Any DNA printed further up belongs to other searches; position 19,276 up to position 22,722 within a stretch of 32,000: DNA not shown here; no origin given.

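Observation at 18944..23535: DUF4280 PAAR-like gene + unrecognisable 1048-aa protein + lipoprotein: candidate uncharacterised T6SS-iii effector/immunity module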

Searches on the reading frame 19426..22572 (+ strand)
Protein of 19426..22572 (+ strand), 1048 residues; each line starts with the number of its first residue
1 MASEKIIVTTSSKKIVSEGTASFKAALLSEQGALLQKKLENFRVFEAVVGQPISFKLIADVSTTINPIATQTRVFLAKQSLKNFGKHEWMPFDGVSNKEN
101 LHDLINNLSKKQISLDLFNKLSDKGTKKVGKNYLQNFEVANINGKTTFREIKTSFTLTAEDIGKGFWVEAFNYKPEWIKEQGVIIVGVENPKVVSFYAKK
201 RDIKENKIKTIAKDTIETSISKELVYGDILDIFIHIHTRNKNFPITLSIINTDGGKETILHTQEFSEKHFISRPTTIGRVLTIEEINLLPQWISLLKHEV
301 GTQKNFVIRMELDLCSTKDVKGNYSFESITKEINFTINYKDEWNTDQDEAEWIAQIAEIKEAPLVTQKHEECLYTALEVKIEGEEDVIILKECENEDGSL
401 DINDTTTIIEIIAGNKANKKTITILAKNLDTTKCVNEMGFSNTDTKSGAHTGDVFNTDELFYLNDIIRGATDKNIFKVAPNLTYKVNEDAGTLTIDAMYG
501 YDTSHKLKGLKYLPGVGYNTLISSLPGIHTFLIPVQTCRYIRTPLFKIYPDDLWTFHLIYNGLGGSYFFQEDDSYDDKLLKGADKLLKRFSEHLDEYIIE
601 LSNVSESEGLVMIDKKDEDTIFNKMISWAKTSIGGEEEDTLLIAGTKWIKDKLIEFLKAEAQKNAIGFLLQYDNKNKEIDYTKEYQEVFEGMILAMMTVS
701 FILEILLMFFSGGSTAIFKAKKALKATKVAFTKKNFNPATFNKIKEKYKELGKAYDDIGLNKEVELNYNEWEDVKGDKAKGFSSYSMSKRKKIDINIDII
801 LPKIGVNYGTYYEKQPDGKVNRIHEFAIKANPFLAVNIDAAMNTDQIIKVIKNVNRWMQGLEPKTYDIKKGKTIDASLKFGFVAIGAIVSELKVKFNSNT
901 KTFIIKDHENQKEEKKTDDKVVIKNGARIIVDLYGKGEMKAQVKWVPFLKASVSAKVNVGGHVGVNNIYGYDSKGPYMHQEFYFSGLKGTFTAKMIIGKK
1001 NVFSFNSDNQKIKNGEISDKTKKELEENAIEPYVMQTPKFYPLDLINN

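Call 4: search_protein_families(library=pfam, proteins=[window:19426-22572:+], max_evalue=0.1)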
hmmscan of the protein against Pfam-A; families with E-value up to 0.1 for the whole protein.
window:19426-22572:+ (1048 aa): 0 families

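Call 5: search_protein_families(library=ncbifam, proteins=[window:19426-22572:+], max_evalue=0.1)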
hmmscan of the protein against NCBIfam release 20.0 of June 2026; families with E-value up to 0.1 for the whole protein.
window:19426-22572:+ (1048 aa): 0 families

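Call 6: search_solved_structures(query=window:19426-22572:+, max_evalue=10)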
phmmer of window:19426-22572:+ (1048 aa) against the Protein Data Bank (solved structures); distinct sequences matched with E-value up to 10: 2.
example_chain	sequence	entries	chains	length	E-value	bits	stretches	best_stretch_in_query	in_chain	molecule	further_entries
3le5_A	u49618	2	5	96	0.28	12.5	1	152-225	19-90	Phosphotransferase system, HPr-related proteins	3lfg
2y2w_A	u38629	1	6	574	0.97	10.7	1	336-396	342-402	ARABINOFURANOSIDASE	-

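Call 7: find_homologous_proteins(query=window:19426-22569:+)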
Query window:19426-22569:+ (1048 aa): 3 proteins with E <= 0.001 among 8000 candidates.
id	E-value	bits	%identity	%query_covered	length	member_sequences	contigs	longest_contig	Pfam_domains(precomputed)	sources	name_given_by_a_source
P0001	0.0e+0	1621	74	98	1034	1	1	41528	-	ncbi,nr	ncbi:MAG: hypothetical protein JKY08_10380 [Flavobacteriaceae bacterium]|nr:hypothetical protein [Fl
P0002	1.2e-171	591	53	53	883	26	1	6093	-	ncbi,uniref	ncbi:hypothetical protein J2Q04_12880, partial [Tenacibaculum finnmarkense genomovar finnmarkense]|u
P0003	9.3e-149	516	51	49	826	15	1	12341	-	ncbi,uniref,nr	ncbi:hypothetical protein [Tenacibaculum finnmarkense]|uniref:hypothetical protein n=1 Tax=Tenacibac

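Call 20: search_protein_families(library=phrogs, proteins=[window:19426-22569:+], max_evalue=0.1)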
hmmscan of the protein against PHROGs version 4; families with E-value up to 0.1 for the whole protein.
window:19426-22569:+ (1048 aa): 0 families

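Call 26: search_protein_representatives(protein=window:19426-22569:+)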
Query: 1048 residues. Proteins with E-value up to 0.001 (for the whole library): 43; up to 1e-10: 25; up to 1e-30: 10. The best 43 are listed.
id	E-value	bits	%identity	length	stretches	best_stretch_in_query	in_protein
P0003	3.0e-149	515.6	54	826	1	49-563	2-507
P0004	2.9e-96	340.2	38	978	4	36-588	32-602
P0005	7.0e-71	256.1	32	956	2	33-564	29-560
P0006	1.0e-61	225.8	38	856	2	45-558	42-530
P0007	2.2e-55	204.8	29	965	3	25-569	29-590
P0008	4.4e-47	177.4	29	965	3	32-561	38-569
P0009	1.3e-44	169.1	30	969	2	35-561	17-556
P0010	7.1e-43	163.4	29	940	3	41-568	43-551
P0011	3.1e-36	141.4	91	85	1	365-444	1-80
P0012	2.5e-32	128.5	51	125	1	931-1048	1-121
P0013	1.7e-29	119.1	29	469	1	37-424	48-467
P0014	4.0e-29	117.9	26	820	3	28-436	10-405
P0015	3.1e-28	115.0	31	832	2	41-434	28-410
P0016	1.2e-27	113.0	30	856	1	35-558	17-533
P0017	5.4e-26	107.5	30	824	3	41-436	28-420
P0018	8.0e-23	97.1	25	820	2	35-440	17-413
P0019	4.0e-22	94.7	35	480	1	308-562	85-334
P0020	1.1e-19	86.7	30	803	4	650-729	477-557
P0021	1.5e-19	86.2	32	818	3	794-1013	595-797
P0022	2.2e-18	82.4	27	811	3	652-728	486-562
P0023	1.1e-16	76.7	31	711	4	642-715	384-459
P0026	1.3e-11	59.9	30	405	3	794-1023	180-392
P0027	3.9e-11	58.4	30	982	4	946-1012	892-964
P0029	3.8e-10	55.1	34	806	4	347-444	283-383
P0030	3.9e-10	55.0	30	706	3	789-1008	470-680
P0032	1.7e-09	53.0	29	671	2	366-576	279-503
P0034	2.3e-07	45.9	29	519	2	790-997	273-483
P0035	7.6e-07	44.2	31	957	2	790-994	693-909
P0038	1.8e-06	42.9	30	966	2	363-588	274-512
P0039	1.0e-05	40.4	30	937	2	357-728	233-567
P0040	1.2e-05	40.2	28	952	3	351-562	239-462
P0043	9.4e-05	37.2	31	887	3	364-568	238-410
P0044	2.6e-04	35.8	25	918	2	789-1010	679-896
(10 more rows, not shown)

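Call 27: search_protein_families(library=pfam, proteins=[P0020, P0021, P0022, P0023, P0027, P0030, P0035, P0044, P0034, P0026], max_evalue=0.01)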
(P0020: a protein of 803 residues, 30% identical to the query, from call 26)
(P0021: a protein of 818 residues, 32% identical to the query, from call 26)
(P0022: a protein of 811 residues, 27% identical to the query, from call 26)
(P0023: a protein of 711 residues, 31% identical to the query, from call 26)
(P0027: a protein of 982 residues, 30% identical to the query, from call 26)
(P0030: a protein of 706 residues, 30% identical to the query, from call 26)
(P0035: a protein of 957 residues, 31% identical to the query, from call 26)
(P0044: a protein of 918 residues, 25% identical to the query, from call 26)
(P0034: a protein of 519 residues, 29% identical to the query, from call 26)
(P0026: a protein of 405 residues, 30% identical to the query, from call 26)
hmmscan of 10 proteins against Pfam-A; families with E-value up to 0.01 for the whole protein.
P0020 (803 aa): 0 families

P0021 (818 aa): 0 families

P0022 (811 aa): 0 families

P0023 (711 aa): 0 families

P0027 (982 aa): 1 family
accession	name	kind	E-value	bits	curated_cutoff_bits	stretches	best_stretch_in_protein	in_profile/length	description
PF00691.25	OmpA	-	2.7e-15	57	27.2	1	327-406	2-84/98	OmpA family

P0030 (706 aa): 1 family
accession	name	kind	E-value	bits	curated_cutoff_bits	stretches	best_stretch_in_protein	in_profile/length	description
PF00691.25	OmpA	-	1.5e-17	64.1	27.2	1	102-190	3-93/98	OmpA family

P0035 (957 aa): 1 family
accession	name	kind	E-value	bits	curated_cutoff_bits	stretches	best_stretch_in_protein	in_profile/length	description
PF00691.25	OmpA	-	2.8e-17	63.3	27.2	1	313-408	1-98/98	OmpA family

P0044 (918 aa): 2 families
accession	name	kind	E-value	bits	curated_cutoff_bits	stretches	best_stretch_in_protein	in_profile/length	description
PF00691.25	OmpA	-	4.4e-19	69.1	27.2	1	312-400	1-91/98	OmpA family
PF07495.19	Y_Y_Y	-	0.00089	19.6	26.6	0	762-793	18-50/65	Y_Y_Y domain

P0034 (519 aa): 0 families

P0026 (405 aa): 0 families

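Call 28: search_protein_families(library=pfam, proteins=[P0004, P0005, P0006, P0007, P0009, P0010, P0014, P0016, P0038, P0039], max_evalue=0.01)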
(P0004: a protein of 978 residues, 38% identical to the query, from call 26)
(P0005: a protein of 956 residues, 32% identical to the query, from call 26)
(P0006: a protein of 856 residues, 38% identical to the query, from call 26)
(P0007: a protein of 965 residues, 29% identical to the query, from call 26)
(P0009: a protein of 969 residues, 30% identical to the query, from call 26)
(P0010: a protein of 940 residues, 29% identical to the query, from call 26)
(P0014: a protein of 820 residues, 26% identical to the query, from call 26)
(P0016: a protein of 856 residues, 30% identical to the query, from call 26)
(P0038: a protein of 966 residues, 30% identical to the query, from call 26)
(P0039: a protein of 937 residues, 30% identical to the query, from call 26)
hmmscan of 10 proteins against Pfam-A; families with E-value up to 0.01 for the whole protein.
P0004 (978 aa): 0 families

P0005 (956 aa): 0 families

P0006 (856 aa): 0 families

P0007 (965 aa): 0 families

P0009 (969 aa): 0 families

P0010 (940 aa): 1 family
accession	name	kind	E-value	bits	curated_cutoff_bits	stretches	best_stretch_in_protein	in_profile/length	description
PF25233.1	DUF7849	-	0.0053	17.1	27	0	825-862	77-114/192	Domain of unknown function (DUF7849)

P0014 (820 aa): 0 families

P0016 (856 aa): 0 families

P0038 (966 aa): 0 families

P0039 (937 aa): 0 families

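Call 34: find_homologous_proteins(query=A2, max_evalue=0.00001)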
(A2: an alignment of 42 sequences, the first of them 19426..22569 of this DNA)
Query A2 (42 sequences) (1048 aa, profile of the alignment): 4 proteins with E <= 0.00001 among 8000 candidates.
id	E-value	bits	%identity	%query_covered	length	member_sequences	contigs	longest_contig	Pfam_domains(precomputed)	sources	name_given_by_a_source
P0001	3.3e-235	801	74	98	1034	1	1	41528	-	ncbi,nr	ncbi:MAG: hypothetical protein JKY08_10380 [Flavobacteriaceae bacterium]|nr:hypothetical protein [Fl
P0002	1.3e-194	667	53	53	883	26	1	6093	-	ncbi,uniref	ncbi:hypothetical protein J2Q04_12880, partial [Tenacibaculum finnmarkense genomovar finnmarkense]|u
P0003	1.5e-178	614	51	49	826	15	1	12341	-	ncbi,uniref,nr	ncbi:hypothetical protein [Tenacibaculum finnmarkense]|uniref:hypothetical protein n=1 Tax=Tenacibac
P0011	4.8e-17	80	92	8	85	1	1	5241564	-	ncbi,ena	-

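Call 35: list_cluster_members(proteins=[P0004, P0005, P0007, P0009, P0020, P0021, P0023, P0030, P0035, P0011])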
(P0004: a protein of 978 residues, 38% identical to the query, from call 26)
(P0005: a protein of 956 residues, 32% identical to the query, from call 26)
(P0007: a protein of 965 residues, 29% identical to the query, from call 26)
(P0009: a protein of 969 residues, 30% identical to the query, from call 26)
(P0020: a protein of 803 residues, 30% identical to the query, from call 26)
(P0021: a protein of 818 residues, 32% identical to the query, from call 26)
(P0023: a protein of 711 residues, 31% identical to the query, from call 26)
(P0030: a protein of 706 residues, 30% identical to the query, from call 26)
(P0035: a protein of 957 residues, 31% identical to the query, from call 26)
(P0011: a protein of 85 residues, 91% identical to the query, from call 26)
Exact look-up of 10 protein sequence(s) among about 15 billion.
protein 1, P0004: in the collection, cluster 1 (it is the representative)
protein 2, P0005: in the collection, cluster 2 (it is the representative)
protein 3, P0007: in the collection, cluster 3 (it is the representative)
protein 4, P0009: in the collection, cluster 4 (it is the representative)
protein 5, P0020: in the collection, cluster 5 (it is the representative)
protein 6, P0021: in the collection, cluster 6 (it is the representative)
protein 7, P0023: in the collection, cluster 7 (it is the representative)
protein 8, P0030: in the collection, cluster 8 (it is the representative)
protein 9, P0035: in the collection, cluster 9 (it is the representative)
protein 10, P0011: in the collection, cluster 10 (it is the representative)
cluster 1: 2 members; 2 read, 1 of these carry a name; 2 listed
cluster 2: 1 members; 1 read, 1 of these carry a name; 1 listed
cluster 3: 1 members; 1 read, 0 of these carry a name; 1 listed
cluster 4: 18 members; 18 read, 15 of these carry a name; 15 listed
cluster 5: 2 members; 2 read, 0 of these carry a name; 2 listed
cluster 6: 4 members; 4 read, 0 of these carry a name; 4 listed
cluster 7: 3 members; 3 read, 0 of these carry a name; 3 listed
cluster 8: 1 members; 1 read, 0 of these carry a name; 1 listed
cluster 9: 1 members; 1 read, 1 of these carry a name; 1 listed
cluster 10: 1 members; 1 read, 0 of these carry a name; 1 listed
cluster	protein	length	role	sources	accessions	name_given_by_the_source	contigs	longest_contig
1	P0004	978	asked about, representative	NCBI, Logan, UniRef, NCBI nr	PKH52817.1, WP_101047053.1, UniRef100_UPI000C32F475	hypothetical protein CXF68_19890 [Tenacibaculum sp. Bg11-29] | hypothetical protein n=1 Tax=Tenacibaculum sp. Bg11-29 TaxID=2058306 RepID=UPI000C32F475 | hypothetical protein [Tenacibaculum sp. Bg11-29]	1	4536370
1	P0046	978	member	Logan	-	-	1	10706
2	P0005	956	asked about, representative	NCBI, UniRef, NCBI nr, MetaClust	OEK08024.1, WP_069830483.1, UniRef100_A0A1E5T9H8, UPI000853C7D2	hypothetical protein A8C32_16340 [Flavivirga aquatica] | Uncharacterized protein n=1 Tax=Flavivirga aquatica TaxID=1849968 RepID=A0A1E5T9H8_9FLAO | hypothetical protein [Flavivirga aquatica]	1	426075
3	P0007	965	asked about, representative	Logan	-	-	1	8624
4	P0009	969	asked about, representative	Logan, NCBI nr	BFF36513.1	hypothetical protein BACT7_13750 [Tenacibaculum mesophilum]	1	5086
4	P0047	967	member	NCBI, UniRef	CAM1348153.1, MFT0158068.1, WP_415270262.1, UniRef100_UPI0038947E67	hypothetical protein [Tenacibaculum ascidiaceicola] | hypothetical protein n=1 Tax=Tenacibaculum ascidiaceicola TaxID=1699411 ...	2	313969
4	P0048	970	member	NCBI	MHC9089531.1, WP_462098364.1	hypothetical protein ACXIHB_12540 [Tenacibaculum sp. IMCC1]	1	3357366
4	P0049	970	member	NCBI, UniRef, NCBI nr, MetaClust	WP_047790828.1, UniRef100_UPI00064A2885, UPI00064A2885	hypothetical protein [Tenacibaculum mesophilum] | hypothetical protein n=1 Tax=Tenacibaculum mesophilum TaxID=104268 RepID=UPI00064A2885 | status=active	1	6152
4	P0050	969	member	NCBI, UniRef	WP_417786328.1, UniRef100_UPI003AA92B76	hypothetical protein [Tenacibaculum sp.] | hypothetical protein n=1 Tax=Tenacibaculum sp. TaxID=1906242 RepID=UPI003AA92B76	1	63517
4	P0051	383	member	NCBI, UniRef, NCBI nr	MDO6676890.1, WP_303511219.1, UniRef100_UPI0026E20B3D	hypothetical protein Q4517_15215 [Tenacibaculum sp. 1_MG-2023] | hypothetical protein n=1 Tax=Tenacibaculum sp. 1_MG-2023 TaxID=3062653 RepID=UPI0026E20B3D | hypothetical protein [Tenacibaculum sp. 1_MG-2023]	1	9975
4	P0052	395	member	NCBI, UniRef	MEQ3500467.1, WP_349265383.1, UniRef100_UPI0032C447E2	hypothetical protein ABMY20_11975 [Tenacibaculum sp. SSH1-16] | hypothetical protein n=1 Tax=Tenacibaculum sp. SSH1-16 TaxID=3136667 RepID=UPI0032C447E2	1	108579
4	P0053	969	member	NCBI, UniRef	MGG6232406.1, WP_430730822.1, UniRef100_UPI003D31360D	hypothetical protein [Tenacibaculum sp. SDUM215027] | hypothetical protein n=1 Tax=Tenacibaculum sp. SDUM215027 TaxID=3422596 ...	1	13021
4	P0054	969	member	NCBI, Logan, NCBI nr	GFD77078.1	hypothetical protein KUL113_64980 [Tenacibaculum sp. KUL113]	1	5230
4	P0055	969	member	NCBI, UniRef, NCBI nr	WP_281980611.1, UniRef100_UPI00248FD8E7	hypothetical protein [Tenacibaculum mesophilum] | hypothetical protein n=1 Tax=Tenacibaculum mesophilum TaxID=104268 RepID=UPI00248FD8E7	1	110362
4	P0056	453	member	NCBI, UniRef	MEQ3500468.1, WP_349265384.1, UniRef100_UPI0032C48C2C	hypothetical protein ABMY20_11980 [Tenacibaculum sp. SSH1-16] | hypothetical protein n=1 Tax=Tenacibaculum sp. SSH1-16 TaxID=3136667 RepID=UPI0032C48C2C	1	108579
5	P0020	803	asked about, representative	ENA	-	-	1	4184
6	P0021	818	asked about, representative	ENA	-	-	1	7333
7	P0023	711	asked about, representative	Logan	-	-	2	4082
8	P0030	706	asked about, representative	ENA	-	-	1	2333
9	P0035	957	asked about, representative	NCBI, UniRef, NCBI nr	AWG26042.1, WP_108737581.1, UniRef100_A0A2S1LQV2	OmpA family protein [Flavobacterium kingsejongi] | OmpA-like domain-containing protein n=1 Tax=Flavobacterium kingsejongi TaxID=1678728 ...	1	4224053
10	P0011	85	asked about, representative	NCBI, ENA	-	-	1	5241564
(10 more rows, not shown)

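Call 38: find_related_loci(query=A3, collection=genome_contigs, flank=10000)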
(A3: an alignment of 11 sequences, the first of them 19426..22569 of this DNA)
Query A3 (1048 aa) in genome_contigs; peptide patterns used: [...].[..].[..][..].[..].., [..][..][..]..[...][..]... (x = any residue, [..] = any of these).
149 stretches matched a pattern; 14 encode a relative of the query (tblastn E <= 1e-3); 13 distinct loci.
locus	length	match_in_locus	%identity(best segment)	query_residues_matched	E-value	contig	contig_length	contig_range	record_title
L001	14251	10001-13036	74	27-1048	0e+0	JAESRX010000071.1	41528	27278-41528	MAG: Flavobacteriaceae bacterium isolate NORP270 Contig_source1382A_2335, whole genome shotgun sequence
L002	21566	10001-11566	34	40-561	4e-69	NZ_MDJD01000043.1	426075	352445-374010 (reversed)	Flavivirga aquatica strain SK-16 scaffold87_cov59_read183, whole genome shotgun sequence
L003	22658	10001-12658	26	42-998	2e-67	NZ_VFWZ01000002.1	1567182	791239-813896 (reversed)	Aquimarina algicola strain M625 scaffold2, whole genome shotgun sequence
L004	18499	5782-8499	33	27-1047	1e-65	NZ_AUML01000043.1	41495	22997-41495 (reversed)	Aquimarina muelleri DSM 19832 H527DRAFT_scaffold00039.39_C, whole genome shotgun sequence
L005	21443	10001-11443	35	53-558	2e-63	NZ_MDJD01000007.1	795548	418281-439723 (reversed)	Flavivirga aquatica strain SK-16 scaffold12_cov60_read183, whole genome shotgun sequence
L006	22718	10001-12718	32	27-1041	1e-62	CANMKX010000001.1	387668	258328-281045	uncultured Aquimarina sp. isolate 568.fasta genome assembly, contig: NODE_1, whole genome shotgun sequence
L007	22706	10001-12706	25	32-1011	7e-67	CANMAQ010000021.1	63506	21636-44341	uncultured Flavobacteriaceae bacterium isolate 4-2040.fasta genome assembly, contig: NODE_21, whole genome shotgun seque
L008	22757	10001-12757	24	10-991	1e-55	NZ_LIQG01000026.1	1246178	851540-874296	Lacinutrix mariniflava strain AKS432 ctg7180000000641, whole genome shotgun sequence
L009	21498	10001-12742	27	9-984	4e-46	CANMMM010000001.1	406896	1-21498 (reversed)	uncultured Aquimarina sp. isolate 821-3Z.fasta genome assembly, contig: NODE_1, whole genome shotgun sequence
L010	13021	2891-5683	28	42-1030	8e-38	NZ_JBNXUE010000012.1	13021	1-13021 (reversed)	Tenacibaculum sp. SDUM215027 scaffold12, whole genome shotgun sequence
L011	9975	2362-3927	26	30-558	5e-35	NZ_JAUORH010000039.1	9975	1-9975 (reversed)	Tenacibaculum sp. 1_MG-2023 strain C3M11 IIEGNCIA_39, whole genome shotgun sequence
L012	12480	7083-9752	24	41-1006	2e-51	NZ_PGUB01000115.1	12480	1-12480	Aquimarina sp. I32.4 Contig_0000115, whole genome shotgun sequence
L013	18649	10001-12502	26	31-978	1e-43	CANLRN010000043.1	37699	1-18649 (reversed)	uncultured Aquimarina sp. isolate 4-651-3Z.fasta genome assembly, contig: NODE_43, whole genome shotgun sequence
